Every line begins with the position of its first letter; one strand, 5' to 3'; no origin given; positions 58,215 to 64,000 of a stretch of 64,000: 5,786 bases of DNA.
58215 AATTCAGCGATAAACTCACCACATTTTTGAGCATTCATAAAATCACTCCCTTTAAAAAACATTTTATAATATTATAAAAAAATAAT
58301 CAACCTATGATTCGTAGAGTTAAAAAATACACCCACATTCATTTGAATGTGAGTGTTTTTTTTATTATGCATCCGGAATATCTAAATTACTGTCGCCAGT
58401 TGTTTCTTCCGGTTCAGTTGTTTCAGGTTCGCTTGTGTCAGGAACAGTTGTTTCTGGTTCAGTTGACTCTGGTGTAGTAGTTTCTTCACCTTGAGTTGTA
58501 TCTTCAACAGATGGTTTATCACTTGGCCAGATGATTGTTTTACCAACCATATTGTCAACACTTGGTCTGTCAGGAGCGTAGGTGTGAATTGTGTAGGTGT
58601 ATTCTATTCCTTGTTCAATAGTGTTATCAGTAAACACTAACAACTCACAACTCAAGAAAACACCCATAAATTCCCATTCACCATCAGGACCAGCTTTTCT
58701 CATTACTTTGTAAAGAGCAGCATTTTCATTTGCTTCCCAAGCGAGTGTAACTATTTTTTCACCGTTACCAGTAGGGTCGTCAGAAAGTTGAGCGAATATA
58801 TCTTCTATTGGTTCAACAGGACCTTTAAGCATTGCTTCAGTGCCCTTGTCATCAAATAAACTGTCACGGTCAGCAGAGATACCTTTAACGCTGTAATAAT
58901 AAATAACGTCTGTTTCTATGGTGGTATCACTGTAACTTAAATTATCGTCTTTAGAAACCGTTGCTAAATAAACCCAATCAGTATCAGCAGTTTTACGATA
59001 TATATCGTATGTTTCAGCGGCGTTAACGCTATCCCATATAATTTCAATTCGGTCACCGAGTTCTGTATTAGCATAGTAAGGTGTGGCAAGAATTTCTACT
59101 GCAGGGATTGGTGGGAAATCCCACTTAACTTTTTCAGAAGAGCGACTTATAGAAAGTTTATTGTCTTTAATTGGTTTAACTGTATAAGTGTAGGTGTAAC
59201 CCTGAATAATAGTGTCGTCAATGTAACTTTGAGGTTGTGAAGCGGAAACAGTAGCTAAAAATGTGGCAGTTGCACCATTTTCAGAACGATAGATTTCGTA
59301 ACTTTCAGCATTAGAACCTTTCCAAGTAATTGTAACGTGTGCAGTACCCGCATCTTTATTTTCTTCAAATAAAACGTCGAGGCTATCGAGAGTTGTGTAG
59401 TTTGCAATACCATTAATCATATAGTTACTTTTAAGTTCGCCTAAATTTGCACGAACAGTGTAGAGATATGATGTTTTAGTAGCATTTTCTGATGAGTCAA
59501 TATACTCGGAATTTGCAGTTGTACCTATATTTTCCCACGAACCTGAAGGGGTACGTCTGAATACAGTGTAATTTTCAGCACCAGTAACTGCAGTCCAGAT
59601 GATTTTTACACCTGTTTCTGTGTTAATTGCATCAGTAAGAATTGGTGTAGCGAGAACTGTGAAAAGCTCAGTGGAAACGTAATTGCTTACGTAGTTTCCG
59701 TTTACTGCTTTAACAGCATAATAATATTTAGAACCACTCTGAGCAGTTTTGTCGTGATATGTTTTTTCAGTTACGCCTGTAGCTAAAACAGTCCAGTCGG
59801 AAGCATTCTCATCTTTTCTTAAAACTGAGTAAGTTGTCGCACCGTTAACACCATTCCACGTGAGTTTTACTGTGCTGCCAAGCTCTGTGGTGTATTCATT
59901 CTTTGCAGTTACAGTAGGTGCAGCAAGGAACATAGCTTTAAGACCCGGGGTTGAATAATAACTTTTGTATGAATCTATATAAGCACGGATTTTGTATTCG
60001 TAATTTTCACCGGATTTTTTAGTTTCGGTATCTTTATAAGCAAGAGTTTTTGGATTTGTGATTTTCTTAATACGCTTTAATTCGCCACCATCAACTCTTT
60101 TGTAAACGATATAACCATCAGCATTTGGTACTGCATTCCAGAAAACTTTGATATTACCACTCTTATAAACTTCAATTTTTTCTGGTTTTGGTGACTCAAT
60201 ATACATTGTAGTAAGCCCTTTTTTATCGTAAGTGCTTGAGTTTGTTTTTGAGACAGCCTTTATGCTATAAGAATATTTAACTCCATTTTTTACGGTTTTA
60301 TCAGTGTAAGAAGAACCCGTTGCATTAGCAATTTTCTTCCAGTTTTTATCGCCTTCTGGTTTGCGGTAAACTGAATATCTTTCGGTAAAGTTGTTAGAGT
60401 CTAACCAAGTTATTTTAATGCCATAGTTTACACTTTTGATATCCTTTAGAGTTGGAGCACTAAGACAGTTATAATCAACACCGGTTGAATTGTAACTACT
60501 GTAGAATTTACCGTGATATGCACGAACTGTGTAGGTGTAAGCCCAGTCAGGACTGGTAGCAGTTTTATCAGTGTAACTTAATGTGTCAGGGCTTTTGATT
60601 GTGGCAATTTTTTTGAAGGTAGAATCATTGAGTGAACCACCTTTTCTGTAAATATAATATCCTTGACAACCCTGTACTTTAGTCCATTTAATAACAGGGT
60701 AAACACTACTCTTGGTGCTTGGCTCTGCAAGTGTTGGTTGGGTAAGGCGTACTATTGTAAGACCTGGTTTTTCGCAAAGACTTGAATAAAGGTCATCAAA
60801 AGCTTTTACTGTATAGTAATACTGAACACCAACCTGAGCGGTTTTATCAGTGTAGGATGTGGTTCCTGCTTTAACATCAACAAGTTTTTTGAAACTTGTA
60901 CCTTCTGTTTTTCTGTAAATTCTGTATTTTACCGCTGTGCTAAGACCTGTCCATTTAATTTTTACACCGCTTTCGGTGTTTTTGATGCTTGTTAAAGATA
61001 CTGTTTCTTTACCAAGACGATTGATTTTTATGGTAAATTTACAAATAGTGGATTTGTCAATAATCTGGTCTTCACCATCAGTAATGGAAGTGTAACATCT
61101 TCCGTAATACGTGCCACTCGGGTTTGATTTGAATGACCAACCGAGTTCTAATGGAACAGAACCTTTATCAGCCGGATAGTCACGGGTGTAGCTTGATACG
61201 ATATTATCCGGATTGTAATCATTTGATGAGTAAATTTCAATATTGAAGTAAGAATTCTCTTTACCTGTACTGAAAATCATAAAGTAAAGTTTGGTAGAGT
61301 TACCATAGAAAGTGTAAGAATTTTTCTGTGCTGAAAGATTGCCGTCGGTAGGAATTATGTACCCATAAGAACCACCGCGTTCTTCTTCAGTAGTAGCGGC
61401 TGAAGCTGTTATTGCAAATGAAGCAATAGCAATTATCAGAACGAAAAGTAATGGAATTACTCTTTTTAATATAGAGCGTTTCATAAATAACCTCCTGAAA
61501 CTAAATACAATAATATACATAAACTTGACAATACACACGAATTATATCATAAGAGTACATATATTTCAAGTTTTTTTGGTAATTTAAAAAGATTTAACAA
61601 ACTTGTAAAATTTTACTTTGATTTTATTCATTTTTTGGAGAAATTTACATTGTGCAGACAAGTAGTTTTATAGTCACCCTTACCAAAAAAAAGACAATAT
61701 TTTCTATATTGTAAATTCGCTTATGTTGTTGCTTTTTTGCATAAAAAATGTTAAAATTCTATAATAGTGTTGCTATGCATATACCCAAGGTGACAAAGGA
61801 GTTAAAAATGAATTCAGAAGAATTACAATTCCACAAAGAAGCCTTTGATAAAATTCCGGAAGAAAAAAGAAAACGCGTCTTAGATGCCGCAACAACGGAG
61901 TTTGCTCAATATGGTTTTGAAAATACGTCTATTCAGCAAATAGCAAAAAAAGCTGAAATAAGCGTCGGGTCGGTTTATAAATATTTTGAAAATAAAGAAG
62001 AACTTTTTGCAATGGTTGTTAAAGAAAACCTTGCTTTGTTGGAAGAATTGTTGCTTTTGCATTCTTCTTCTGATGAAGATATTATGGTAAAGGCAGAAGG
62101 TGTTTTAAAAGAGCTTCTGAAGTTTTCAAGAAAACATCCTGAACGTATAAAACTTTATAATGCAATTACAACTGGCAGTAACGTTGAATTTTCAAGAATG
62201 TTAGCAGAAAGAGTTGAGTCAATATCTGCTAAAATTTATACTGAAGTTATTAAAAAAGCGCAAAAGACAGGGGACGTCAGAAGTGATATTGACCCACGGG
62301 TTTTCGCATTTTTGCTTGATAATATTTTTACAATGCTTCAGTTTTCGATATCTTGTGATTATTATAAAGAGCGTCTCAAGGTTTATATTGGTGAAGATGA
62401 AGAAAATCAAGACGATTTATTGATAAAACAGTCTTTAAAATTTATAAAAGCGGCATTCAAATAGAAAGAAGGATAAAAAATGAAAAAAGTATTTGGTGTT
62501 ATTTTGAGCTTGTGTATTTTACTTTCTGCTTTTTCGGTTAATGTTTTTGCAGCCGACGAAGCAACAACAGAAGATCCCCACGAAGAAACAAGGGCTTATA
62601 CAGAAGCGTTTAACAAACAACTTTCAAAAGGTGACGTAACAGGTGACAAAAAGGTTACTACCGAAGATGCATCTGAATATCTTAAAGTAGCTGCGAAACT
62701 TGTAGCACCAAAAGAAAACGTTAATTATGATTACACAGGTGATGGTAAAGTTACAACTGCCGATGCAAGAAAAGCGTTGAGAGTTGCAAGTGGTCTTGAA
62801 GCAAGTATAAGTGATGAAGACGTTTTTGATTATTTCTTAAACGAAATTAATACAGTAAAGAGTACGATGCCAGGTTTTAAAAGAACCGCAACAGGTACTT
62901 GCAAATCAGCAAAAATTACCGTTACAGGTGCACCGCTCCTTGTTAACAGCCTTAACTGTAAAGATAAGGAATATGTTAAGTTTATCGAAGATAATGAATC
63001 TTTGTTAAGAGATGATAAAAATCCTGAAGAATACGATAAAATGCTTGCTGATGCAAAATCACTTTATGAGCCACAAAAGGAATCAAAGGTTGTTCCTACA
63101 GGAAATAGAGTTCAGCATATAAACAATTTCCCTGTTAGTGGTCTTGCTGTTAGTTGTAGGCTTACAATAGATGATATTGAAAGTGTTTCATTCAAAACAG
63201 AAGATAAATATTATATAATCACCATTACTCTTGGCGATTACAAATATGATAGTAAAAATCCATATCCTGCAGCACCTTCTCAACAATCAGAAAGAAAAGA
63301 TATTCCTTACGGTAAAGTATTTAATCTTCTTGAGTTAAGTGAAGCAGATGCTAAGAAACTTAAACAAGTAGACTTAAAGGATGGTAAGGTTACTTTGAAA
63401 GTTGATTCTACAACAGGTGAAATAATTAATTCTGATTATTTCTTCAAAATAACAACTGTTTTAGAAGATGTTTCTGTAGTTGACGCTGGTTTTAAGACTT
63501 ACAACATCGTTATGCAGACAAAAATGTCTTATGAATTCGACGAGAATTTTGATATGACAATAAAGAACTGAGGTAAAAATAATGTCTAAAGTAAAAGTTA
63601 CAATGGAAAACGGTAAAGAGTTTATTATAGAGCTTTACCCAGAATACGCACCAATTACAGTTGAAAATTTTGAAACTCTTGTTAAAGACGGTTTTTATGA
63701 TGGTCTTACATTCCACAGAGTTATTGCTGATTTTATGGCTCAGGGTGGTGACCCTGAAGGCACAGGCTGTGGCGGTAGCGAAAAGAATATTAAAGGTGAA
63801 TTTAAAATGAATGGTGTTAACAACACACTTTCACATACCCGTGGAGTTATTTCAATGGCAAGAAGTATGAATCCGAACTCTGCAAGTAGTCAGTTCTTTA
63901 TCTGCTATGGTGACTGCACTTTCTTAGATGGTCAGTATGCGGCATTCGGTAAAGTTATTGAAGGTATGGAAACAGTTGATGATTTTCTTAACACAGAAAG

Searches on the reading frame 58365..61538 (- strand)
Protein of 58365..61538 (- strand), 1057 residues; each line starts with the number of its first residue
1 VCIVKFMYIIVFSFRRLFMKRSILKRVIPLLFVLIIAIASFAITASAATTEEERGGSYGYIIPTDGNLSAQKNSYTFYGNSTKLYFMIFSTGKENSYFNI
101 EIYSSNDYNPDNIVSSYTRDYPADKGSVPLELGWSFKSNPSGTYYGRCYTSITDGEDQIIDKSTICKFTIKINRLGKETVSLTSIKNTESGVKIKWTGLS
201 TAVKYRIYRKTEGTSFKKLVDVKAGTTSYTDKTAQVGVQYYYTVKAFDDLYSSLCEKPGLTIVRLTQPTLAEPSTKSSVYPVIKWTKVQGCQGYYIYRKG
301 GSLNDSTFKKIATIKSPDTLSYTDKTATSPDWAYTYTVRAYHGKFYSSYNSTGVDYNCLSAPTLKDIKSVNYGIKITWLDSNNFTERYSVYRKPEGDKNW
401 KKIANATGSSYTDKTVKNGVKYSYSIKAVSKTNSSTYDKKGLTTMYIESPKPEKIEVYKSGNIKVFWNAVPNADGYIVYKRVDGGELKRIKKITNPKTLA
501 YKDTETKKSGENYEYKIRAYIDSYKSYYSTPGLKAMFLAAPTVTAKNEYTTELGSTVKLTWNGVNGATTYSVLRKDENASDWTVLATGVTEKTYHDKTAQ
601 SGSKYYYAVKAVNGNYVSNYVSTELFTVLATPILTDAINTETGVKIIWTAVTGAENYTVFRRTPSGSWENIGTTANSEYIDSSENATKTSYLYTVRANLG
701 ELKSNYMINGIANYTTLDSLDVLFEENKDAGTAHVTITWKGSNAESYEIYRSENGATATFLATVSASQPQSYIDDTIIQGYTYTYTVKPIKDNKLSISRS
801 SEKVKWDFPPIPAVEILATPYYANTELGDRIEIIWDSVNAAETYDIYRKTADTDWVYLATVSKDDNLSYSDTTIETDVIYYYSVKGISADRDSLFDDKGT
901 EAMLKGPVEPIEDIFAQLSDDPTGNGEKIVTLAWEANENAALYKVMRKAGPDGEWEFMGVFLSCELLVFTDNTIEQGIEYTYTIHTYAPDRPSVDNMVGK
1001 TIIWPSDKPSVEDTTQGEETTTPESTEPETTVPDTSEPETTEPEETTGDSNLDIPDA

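Call 21: search_protein_families(library=pfam, proteins=[window:58365-61538:-], max_evalue=0.001)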
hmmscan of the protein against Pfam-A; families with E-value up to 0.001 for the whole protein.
window:58365-61538:- (1057 aa): 1 family
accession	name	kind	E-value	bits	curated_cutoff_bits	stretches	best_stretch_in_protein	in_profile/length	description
PF21910.2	GH85_C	-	2.6e-20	73.1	27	1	725-774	9-57/95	GH85 endohexosaminidases, C-terminal domain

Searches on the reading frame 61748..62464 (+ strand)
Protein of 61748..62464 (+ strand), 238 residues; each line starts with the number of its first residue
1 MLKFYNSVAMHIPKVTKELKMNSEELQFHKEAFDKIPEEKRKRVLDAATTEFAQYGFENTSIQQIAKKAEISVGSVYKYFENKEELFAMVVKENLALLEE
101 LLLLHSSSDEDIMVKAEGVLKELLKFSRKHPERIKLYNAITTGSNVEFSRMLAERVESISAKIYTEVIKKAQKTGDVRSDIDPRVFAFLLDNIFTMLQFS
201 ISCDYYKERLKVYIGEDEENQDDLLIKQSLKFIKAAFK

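Call 43: search_protein_families(library=pfam, proteins=[window:61748-62464:+], max_evalue=0.001)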
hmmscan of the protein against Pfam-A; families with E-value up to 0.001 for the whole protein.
window:61748-62464:+ (238 aa): 1 family
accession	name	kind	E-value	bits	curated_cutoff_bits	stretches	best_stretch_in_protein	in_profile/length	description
PF00440.29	TetR_N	-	2.3e-16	59.7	24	1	45-88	2-45/47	Bacterial regulatory proteins, tetR family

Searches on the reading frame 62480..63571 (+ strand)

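Call 43: search_protein_families(library=pfam, proteins=[window:62480-63571:+], max_evalue=0.001)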
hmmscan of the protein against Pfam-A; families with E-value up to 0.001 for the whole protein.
window:62480-63571:+ (363 aa): 1 family
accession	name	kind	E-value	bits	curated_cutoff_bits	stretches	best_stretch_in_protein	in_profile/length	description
PF00404.24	Dockerin_1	-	2.6e-05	24.8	22.9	1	50-96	1-49/57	Dockerin type I domain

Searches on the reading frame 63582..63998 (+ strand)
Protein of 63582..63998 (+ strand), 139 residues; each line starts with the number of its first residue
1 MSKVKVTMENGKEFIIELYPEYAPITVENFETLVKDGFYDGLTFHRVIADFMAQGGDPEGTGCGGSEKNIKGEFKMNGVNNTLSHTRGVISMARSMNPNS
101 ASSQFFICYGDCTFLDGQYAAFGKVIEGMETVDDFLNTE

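Call 43: search_protein_families(library=pfam, proteins=[window:63582-63998:+], max_evalue=0.001)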
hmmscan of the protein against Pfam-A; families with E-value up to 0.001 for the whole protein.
window:63582-63998:+ (139 aa): 1 family
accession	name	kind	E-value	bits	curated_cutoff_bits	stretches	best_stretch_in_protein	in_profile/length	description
PF00160.26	Pro_isomerase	-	9.3e-46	156.4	21.7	1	4-135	2-137/159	Cyclophilin type peptidyl-prolyl cis-trans isomerase/CLD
